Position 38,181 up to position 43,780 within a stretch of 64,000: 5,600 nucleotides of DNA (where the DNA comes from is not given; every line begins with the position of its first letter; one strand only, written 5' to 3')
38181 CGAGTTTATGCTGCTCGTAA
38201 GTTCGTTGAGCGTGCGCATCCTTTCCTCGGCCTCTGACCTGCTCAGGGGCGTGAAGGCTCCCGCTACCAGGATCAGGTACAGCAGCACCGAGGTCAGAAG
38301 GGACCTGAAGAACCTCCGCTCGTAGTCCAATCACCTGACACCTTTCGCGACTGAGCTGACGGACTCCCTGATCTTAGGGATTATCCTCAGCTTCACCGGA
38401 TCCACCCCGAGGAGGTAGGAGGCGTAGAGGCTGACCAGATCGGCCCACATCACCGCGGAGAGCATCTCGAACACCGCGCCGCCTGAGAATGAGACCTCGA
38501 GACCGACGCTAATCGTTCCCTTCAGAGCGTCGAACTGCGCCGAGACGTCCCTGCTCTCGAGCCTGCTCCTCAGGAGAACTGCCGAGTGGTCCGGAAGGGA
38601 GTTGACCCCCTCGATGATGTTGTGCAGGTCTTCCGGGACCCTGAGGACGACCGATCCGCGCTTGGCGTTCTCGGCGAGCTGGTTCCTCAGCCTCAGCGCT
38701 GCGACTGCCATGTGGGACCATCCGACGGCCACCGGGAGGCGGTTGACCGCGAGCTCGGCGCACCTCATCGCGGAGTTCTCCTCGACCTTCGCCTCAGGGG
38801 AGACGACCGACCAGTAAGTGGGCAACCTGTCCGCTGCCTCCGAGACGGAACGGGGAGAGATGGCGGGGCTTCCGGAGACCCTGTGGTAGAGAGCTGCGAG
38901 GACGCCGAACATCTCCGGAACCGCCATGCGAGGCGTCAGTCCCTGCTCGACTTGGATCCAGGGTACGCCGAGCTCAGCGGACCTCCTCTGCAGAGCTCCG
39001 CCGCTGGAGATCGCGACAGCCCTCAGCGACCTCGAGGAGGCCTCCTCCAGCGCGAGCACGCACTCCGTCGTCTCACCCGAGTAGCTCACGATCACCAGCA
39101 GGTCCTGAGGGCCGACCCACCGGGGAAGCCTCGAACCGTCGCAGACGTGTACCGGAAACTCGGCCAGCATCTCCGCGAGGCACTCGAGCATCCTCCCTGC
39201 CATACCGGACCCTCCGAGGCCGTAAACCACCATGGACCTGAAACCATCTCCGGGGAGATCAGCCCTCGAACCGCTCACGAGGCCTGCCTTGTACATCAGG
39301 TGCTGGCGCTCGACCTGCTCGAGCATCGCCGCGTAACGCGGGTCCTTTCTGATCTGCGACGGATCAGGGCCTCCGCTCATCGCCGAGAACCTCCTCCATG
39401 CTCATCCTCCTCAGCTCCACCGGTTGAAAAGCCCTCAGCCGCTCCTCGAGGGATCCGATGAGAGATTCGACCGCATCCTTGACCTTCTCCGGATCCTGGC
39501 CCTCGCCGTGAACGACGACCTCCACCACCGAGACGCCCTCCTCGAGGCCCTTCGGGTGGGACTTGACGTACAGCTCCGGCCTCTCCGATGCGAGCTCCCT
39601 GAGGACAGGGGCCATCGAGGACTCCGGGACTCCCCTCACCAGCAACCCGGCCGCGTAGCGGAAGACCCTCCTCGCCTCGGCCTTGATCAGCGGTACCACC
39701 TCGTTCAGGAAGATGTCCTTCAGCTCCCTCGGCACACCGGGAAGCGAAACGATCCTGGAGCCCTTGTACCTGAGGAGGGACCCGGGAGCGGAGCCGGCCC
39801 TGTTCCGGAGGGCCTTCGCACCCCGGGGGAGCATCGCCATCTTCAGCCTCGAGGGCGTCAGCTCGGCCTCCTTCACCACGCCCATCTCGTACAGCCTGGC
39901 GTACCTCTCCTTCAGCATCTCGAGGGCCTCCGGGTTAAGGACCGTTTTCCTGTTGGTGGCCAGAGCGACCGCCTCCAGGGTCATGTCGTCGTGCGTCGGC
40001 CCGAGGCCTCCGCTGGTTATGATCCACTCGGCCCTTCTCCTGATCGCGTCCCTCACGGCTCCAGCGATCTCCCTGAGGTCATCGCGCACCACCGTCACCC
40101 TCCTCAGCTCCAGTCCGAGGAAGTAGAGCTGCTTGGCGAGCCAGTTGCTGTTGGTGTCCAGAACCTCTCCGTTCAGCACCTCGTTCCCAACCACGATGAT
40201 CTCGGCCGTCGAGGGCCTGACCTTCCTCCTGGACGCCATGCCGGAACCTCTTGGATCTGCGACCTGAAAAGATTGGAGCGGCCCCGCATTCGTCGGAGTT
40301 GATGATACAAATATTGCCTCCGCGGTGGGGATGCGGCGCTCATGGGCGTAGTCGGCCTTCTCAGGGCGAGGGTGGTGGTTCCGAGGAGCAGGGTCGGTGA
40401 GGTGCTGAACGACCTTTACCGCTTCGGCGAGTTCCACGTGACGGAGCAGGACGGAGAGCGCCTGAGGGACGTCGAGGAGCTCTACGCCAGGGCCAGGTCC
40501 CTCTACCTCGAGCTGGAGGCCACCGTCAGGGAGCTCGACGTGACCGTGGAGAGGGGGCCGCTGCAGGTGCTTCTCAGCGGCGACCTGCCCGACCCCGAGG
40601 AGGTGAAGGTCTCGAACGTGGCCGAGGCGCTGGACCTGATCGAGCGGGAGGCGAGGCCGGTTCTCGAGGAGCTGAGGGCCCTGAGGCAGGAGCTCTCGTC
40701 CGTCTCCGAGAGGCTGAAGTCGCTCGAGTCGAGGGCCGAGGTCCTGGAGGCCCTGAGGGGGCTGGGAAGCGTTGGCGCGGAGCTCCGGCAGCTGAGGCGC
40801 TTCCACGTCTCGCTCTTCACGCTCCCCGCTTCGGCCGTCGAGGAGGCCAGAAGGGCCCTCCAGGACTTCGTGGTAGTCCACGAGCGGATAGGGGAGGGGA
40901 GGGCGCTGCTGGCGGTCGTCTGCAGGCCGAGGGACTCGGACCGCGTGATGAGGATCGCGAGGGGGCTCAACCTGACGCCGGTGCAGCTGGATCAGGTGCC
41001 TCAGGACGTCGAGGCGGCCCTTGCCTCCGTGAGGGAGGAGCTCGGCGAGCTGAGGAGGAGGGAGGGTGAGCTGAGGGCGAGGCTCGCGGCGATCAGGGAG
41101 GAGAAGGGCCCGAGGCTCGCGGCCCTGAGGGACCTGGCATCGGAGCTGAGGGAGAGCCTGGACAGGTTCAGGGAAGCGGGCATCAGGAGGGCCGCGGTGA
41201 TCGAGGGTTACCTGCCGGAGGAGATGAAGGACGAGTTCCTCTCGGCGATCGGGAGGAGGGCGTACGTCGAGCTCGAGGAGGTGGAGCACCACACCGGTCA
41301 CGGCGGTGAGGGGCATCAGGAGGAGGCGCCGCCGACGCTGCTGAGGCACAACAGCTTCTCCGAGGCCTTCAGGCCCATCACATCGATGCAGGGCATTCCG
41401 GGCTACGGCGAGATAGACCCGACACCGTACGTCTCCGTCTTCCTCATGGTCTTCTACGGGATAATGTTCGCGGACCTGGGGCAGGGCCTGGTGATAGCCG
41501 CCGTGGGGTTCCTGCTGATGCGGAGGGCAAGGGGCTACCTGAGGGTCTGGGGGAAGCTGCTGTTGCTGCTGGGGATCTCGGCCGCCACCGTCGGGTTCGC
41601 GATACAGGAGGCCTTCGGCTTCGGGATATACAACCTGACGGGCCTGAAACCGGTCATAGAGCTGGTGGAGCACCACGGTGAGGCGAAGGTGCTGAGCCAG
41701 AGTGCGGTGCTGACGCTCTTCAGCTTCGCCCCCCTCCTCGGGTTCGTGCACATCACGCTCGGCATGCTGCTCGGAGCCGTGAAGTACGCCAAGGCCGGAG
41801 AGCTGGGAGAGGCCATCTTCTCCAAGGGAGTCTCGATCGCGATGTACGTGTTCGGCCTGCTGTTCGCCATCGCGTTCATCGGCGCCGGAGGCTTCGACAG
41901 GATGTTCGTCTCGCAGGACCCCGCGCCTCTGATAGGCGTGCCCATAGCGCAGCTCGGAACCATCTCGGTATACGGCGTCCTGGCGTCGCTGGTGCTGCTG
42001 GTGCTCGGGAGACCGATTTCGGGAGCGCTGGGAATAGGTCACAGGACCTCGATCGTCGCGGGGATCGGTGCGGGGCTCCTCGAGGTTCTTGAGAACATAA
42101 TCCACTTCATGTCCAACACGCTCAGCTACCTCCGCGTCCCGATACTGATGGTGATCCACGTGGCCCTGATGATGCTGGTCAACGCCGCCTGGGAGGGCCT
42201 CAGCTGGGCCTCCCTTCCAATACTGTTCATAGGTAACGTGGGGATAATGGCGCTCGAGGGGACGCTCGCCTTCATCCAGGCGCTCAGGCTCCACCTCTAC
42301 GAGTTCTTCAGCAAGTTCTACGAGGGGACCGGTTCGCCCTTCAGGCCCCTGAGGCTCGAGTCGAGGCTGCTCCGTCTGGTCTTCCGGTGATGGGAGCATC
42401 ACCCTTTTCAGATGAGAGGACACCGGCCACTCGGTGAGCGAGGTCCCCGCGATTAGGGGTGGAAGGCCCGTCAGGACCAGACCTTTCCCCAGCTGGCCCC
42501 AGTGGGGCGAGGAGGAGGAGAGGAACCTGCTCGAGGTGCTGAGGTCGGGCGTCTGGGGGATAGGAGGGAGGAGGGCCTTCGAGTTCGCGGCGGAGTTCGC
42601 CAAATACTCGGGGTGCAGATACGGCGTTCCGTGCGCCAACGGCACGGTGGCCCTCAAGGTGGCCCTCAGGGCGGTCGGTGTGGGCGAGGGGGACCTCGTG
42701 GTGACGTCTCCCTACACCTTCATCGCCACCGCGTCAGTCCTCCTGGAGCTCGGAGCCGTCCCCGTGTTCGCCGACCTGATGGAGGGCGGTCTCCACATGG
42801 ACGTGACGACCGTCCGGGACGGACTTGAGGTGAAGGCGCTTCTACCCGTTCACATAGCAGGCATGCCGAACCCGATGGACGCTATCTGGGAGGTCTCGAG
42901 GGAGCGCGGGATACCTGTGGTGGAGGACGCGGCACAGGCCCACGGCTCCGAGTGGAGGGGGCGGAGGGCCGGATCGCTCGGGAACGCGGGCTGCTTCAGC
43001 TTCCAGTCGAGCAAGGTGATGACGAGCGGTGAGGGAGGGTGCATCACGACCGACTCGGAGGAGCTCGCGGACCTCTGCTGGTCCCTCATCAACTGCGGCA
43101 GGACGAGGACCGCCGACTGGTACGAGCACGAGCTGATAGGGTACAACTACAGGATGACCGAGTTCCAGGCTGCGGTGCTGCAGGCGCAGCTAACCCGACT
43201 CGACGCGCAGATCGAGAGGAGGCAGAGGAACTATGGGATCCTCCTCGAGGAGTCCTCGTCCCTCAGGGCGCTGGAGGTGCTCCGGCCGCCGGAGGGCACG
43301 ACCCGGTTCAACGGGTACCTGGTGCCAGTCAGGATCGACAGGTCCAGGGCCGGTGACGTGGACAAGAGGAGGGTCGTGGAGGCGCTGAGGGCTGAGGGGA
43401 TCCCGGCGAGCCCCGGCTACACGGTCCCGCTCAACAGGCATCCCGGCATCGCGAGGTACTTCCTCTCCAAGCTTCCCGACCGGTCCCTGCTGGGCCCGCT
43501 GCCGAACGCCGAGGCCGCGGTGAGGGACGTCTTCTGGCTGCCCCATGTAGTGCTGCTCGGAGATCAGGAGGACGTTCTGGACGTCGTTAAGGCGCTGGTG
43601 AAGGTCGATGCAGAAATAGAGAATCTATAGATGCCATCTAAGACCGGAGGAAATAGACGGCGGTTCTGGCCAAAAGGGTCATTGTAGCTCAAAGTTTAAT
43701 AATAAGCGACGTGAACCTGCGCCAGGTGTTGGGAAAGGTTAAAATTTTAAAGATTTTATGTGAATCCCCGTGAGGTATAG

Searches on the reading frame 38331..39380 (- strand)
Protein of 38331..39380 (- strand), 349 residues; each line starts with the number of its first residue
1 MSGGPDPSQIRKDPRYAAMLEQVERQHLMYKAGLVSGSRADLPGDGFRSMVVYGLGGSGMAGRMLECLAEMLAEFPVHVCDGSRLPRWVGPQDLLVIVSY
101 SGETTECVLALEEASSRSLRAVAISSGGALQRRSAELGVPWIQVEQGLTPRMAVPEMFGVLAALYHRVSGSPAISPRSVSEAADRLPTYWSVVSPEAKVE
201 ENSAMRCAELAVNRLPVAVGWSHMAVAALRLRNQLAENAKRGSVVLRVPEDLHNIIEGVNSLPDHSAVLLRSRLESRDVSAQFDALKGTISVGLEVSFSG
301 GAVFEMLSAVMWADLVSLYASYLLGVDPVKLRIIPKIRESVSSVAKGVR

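Call 58: search_protein_families(library=pfam, proteins=[window:38331-39380:-], max_evalue=0.001)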
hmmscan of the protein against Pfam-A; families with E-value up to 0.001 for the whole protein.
window:38331-39380:- (349 aa): 2 families
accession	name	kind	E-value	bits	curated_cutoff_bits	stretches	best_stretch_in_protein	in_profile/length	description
PF10432.14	bact-PGI_C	-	2.6e-21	76.6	24.5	1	200-339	1-149/151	Bacterial phospho-glucose isomerase C-terminal SIS domain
PF01380.27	SIS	-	3.6e-08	33.7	25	1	49-127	7-91/131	SIS domain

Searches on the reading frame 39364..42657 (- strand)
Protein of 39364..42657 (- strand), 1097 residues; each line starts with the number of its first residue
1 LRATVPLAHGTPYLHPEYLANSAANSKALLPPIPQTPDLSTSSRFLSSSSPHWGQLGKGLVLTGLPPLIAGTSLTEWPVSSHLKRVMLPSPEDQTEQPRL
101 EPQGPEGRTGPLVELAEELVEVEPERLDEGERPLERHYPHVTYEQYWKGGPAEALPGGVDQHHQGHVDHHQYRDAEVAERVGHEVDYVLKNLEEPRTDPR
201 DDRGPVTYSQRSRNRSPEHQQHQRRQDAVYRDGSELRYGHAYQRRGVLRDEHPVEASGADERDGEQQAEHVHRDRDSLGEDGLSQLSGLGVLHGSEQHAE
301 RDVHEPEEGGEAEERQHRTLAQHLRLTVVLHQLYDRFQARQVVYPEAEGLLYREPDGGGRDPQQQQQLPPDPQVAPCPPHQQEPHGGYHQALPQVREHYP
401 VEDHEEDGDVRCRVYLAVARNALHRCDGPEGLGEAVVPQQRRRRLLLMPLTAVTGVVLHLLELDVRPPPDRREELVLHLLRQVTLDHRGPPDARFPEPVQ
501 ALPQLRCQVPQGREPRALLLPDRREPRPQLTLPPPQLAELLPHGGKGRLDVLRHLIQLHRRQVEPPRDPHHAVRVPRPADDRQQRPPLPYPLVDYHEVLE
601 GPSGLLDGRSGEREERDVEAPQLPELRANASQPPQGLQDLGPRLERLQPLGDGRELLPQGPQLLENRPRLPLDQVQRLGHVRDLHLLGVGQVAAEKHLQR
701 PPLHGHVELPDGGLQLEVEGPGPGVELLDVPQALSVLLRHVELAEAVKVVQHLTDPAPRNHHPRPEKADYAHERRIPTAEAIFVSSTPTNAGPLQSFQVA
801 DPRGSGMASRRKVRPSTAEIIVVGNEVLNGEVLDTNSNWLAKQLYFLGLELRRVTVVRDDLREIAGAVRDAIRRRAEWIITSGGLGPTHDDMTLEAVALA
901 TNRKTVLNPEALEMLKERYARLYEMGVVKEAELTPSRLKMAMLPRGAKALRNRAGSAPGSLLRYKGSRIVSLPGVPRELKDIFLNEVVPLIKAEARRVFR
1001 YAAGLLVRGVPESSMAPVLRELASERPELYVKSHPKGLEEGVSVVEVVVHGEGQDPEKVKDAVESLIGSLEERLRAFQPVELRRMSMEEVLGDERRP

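Call 58: search_protein_families(library=pfam, proteins=[window:39364-42657:-], max_evalue=0.001)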
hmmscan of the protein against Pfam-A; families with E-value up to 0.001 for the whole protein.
window:39364-42657:- (1097 aa): 1 family
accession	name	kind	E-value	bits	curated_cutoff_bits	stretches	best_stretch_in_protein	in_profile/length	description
PF00994.29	MoCF_biosynth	-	1.6e-32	112.6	26.6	1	819-992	1-143/144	Probable molybdopterin binding domain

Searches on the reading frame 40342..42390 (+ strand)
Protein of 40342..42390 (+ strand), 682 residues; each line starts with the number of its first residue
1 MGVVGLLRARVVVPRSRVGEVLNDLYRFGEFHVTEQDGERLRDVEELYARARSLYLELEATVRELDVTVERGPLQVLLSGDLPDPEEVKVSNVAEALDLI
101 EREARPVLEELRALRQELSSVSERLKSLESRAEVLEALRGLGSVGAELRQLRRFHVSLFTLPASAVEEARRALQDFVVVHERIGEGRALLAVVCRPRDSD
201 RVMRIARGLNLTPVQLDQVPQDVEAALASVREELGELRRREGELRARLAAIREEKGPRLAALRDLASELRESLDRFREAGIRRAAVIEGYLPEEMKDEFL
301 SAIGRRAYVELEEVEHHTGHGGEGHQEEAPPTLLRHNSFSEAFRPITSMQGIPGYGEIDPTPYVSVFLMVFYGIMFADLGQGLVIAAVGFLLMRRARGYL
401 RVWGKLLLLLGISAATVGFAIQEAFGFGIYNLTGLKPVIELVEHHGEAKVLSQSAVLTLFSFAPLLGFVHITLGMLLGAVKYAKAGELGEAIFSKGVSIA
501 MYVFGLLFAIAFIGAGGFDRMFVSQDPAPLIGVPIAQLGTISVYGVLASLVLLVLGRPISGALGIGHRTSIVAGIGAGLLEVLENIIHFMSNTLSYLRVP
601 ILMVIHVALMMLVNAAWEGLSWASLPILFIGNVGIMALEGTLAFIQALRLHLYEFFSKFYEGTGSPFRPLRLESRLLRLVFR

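Call 43: search_protein_families(library=pfam, proteins=[window:40342-42390:+], max_evalue=0.01)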
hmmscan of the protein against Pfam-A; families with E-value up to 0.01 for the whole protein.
window:40342-42390:+ (682 aa): 2 families
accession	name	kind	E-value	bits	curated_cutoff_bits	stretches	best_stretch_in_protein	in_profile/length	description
PF01496.24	V_ATPase_I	-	2.2e-28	99.1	30.7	2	199-395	220-416/815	V-type ATPase 116kDa subunit family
PF20379.3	DUF6674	-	0.002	18.2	28.5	0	84-136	18-66/251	Family of unknown function (DUF6674)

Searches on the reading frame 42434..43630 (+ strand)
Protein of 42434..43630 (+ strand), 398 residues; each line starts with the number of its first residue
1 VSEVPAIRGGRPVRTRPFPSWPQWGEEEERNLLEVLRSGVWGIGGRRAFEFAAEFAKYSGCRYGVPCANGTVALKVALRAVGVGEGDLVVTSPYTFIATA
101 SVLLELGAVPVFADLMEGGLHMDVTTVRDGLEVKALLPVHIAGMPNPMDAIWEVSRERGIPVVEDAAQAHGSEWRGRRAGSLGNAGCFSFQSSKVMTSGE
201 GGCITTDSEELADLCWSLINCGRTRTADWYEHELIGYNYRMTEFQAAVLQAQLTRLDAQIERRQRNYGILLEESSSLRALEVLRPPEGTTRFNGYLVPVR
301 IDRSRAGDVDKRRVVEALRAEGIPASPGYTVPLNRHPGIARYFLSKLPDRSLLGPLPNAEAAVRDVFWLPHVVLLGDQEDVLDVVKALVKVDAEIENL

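Call 43: search_protein_families(library=pfam, proteins=[window:42434-43630:+], max_evalue=0.01)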
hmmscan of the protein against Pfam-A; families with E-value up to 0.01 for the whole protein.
window:42434-43630:+ (398 aa): 1 family
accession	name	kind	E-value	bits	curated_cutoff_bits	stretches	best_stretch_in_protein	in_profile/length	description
PF01041.23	DegT_DnrJ_EryC1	-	1.1e-91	308.2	19.8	1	25-388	4-359/360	DegT/DnrJ/EryC1/StrS aminotransferase family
